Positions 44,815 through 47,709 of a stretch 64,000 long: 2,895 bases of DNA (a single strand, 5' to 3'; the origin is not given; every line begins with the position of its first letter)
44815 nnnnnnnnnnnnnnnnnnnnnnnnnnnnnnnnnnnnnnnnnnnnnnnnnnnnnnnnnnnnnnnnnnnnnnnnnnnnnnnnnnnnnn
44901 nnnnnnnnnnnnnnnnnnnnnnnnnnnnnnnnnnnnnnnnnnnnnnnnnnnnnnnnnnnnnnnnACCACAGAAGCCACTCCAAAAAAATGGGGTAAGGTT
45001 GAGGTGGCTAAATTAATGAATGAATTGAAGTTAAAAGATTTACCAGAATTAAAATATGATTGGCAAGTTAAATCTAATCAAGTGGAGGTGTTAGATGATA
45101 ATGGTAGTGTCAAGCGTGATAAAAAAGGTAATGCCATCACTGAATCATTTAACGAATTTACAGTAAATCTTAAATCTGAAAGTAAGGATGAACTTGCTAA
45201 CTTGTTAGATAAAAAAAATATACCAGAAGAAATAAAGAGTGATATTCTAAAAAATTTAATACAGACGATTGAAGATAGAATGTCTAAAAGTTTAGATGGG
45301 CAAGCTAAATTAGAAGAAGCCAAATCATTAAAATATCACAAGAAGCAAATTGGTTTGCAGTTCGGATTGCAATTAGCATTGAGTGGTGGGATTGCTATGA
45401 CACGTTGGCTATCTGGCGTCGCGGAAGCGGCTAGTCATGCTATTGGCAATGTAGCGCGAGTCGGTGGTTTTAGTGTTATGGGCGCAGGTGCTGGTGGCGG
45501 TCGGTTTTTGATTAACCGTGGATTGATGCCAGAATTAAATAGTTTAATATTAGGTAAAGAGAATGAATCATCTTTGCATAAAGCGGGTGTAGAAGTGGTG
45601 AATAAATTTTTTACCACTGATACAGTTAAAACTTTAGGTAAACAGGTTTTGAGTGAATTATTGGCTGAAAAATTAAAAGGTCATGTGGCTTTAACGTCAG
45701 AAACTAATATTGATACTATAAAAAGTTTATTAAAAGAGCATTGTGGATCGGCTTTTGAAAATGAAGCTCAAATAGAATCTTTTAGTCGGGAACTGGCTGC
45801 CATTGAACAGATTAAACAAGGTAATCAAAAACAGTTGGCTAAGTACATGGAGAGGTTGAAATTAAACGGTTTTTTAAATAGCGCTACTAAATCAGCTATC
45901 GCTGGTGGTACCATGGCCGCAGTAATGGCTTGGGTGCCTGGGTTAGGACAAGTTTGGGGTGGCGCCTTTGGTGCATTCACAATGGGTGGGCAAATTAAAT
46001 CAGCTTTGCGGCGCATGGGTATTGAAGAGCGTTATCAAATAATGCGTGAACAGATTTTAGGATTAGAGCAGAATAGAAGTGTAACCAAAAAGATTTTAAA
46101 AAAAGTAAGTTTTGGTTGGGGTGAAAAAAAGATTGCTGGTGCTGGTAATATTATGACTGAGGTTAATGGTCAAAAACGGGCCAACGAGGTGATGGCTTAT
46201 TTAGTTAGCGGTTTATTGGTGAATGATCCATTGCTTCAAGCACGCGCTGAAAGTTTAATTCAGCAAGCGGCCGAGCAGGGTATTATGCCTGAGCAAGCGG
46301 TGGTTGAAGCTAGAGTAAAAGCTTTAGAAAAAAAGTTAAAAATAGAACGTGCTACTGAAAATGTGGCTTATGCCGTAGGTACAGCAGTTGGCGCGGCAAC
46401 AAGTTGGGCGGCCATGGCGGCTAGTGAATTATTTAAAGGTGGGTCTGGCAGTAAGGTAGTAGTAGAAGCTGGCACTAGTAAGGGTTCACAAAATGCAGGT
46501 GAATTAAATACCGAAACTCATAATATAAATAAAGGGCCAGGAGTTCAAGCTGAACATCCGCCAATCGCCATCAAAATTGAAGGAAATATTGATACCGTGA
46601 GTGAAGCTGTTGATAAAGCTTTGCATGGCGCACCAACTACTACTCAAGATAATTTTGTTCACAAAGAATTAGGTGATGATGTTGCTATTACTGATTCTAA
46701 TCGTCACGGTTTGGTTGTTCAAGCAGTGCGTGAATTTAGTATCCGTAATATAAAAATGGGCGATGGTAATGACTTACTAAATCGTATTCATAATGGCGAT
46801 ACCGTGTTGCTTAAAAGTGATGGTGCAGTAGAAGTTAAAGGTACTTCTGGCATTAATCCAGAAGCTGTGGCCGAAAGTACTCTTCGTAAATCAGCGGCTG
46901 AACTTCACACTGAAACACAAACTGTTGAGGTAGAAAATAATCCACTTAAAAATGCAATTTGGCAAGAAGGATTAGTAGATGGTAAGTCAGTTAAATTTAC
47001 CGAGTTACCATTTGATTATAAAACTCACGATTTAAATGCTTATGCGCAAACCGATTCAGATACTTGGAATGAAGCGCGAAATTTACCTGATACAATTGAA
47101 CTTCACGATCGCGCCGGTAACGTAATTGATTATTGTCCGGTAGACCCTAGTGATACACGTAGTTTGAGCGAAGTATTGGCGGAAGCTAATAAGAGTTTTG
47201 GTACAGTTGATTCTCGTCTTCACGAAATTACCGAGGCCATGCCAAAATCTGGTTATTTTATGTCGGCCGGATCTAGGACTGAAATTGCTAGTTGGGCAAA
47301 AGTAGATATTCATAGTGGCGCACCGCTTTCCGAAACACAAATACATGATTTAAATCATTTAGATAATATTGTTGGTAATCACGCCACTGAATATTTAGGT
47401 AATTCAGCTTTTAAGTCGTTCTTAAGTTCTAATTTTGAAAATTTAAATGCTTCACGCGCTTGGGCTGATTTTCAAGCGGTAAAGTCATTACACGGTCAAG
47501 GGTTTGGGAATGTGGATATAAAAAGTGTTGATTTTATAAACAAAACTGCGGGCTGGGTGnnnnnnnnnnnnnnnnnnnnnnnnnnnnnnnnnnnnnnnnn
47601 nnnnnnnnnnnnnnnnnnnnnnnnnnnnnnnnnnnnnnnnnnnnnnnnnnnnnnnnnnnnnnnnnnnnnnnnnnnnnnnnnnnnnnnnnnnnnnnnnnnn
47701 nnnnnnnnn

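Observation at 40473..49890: Cluster of giant uncharacterised proteins with tape-measure-like features and a Tat-signal M23 peptidase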

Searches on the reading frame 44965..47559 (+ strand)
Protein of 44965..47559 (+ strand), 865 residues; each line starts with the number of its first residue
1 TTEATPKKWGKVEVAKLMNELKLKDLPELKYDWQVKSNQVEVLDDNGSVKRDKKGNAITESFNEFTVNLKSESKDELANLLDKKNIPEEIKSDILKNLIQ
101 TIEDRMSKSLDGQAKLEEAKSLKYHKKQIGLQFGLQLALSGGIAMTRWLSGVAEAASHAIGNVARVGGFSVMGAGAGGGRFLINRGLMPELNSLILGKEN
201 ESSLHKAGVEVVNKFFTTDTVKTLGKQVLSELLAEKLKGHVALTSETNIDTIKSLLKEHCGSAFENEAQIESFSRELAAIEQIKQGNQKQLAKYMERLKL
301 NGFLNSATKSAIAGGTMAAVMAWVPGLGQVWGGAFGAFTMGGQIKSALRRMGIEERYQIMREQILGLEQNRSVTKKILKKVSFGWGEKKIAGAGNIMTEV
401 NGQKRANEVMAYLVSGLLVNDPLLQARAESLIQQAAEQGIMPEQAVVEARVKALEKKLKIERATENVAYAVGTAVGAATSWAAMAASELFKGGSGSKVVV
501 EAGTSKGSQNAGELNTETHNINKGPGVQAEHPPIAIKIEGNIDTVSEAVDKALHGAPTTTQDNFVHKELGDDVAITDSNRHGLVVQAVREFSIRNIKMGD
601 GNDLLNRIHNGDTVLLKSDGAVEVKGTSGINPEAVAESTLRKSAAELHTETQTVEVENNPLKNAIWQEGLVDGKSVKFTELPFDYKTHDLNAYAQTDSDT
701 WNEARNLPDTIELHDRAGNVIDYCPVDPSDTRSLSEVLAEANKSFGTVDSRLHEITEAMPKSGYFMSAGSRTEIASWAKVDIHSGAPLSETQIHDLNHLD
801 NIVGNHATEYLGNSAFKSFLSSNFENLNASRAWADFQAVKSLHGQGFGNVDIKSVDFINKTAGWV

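Call 57: predict_structure(alignment_id=A5)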
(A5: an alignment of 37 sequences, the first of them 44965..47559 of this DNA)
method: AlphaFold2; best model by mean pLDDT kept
length: 865 residues; sequences in the alignment: 37
mean_pLDDT: 68.0   pTM: 0.46
mean pLDDT of the five models: 68.0, 67.3, 65.2, 64.3, 64.1
residues with pLDDT >= 90: 160; 70-90: 319; 50-70: 138; < 50: 248
segments of 3 or more residues with pLDDT < 50: 1-7, 126-197, 298-338, 383-394, 478-480, 482-528, 649-705, 863-865
pLDDT, mean of each block of 10 residues (from residue 1): 45 80 86 83 71 73 85 92 82 89 89 75 52 43 39 37 31 34 44 47 69 81 88 82 72 84 84 85 78 55 38 33 41 45 60 71 74 53 45 50 86 83 86 87 87 80 59 49 46 32 29 28 41 87 87 94 96 93 92 66 67 91 79 65 56 33 33 33 36 39 50 67 75 73 83 95 90 95 94 97 94 92 94 92 82 77 51
secondary structure, 60 per line:
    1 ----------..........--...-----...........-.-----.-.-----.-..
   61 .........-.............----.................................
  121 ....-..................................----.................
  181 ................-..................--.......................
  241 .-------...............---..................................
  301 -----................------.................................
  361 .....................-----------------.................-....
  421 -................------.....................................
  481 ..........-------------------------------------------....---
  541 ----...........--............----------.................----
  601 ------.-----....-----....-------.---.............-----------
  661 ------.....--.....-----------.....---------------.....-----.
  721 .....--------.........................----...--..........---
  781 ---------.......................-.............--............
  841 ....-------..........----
elements in order (helices of 4 or more, strands of 3 or more residues): H11-20 E31-41 E59-69 H71-83 H88-124 H126-159 H164-196 H198-215 H218-241 H249-263 H267-300 H306-321 H328-381 H399-415 H417-420 H422-437 H444-490 E534-537 H545-555 H558-569 H580-596 E613-616 E622-625 H637-649 E667-671 E674-678 H690-694 E710-714 E720-725 H734-758 H768-777 H790-812 H814-826 H829-844 H852-861

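Call 59: fold_search(model_id=the predicted structure, library=pdb)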
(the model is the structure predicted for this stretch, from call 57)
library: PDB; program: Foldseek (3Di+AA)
matches with E <= 10: 87; with E <= 0.001: 0
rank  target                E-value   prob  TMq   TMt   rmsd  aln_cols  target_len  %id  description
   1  6zre_B                2.6e-01  0.12  0.08  0.12  36.7       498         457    9  Deciphering the role of the channel constrictions in the opening mechanism of MexAB-OprM efflux pump from Pseudomonas  (released 2021-07-28)
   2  2xmn_A                2.8e-01  0.10  0.08  0.13  38.3       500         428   10  High resolution snapshots of defined TolC open states present an iris- like movement of periplasmic entrance helices (released 2011-01-26)
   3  1ek9_A                3.1e-01  0.07  0.06  0.10  39.2       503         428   12  2.1A X-RAY STRUCTURE OF TOLC: AN INTEGRAL OUTER MEMBRANE PROTEIN AND EFFLUX PUMP COMPONENT FROM ESCHERICHIA COLI (released 2000-06-28)
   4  3d5k_A                3.7e-01  0.09  0.07  0.11  36.4       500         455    9  Crystal structure of the OprM channel in a non-symmetrical space group (released 2009-06-02)
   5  1wp1_A                4.0e-01  0.06  0.06  0.10  36.2       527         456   10  Crystal structure of the drug-discharge outer membrane protein, OprM (released 2004-11-02)
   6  5bun_B                4.4e-01  0.06  0.07  0.10  35.7       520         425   11  Crystal structure of an antigenic outer membrane protein ST50 from Salmonella Typhi (released 2015-12-23)
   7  6zre_A                6.2e-01  0.08  0.07  0.12  36.1       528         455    8  Deciphering the role of the channel constrictions in the opening mechanism of MexAB-OprM efflux pump from Pseudomonas  (released 2021-07-28)
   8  5azs_C                8.1e-01  0.06  0.07  0.12  39.2       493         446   10  Crystal structure of a membrane protein from Pseudomonas aeruginosa (released 2016-06-08)
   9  6xj1_B                9.7e-01  0.08  0.07  0.15  39.5       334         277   12  Crystal Structure of CDC15 F-BAR Domain from Schizosaccharomyces pombe (released 2020-12-16)
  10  2vdd_A                1.0e+00  0.04  0.07  0.11  37.3       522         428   11  Crystal Structure of the Open State of TolC Outer Membrane Component of Mutlidrug Efflux Pumps (released 2008-04-22)
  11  9gm7_C                1.1e+00  0.05  0.06  0.10  51.2       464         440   10  MukBEF in a nucleotide-bound state with open neck gate (monomer) (released 2025-03-26)
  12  9mg8_B                1.2e+00  0.08  0.08  0.15  29.8       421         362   14  Crystal Structure of b-iTHR-110 (released 2025-12-17)
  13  7aal_A                1.2e+00  0.13  0.07  0.18  41.2       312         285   10  Crystal structure of the F-BAR domain of PSTIPIP1, G258A mutant (released 2022-02-23)
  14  7ng9_A                1.2e+00  0.04  0.06  0.11  35.5       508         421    8  Trimeric efflux pump Klebsiella TolC (released 2021-06-30)
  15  2v0o_C                1.4e+00  0.11  0.07  0.18  37.4       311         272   11  FCHO2 F-BAR domain (released 2007-06-26)
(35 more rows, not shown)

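Call 66: fold_search(model_id=the predicted structure, library=viral)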
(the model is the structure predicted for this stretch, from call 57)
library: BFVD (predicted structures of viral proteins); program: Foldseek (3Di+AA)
matches with E <= 10: 192; with E <= 0.001: 0
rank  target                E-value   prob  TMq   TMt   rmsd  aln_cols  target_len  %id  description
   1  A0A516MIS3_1          1.1e-02  0.41  0.09  0.06  39.5       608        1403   10  (no name in the UniProt tables at hand)
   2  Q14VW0                1.4e-01  0.11  0.08  0.07  29.7       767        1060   11  ORF146 [Ranid herpesvirus 2]
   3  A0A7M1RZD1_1          1.5e-01  0.10  0.08  0.07  49.6       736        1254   10  Uncharacterized protein [uncultured phage cr127_1]
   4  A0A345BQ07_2          2.1e-01  0.15  0.09  0.06  66.5       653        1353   12  (no name in the UniProt tables at hand)
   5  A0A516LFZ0            2.2e-01  0.08  0.07  0.09  41.1       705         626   12  (no name in the UniProt tables at hand)
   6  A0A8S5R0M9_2          3.7e-01  0.05  0.07  0.07  52.5       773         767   13  Chromosome segregation ATPase [Siphoviridae sp. ctyvQ1]
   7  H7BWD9                4.2e-01  0.14  0.08  0.13  31.2       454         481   13  (no name in the UniProt tables at hand)
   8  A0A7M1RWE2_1          4.2e-01  0.07  0.09  0.06  36.6       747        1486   12  Uncharacterized protein [uncultured phage cr10_1]
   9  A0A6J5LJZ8            4.8e-01  0.05  0.07  0.10  38.6       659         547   14  Uncharacterized protein [uncultured Caudovirales phage]
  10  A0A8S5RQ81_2          5.2e-01  0.10  0.10  0.09  73.4       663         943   11  (no name in the UniProt tables at hand)
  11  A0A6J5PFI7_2          6.5e-01  0.04  0.09  0.07  45.3       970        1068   14  Large polyvalent protein associated domain-containing protein [uncultured Caudovirales phage]
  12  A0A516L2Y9            6.5e-01  0.04  0.08  0.07  35.1       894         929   12  (no name in the UniProt tables at hand)
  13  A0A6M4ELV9            6.8e-01  0.87  0.04  0.10   7.4        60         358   22  Tail fibers protein [Synechococcus phage S-SBP1]
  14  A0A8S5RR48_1          8.1e-01  0.06  0.09  0.07  32.4       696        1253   13  RNA polymerase [Podoviridae sp. ctXdu7]
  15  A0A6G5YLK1            9.3e-01  0.04  0.08  0.08  42.5       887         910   12  (no name in the UniProt tables at hand)
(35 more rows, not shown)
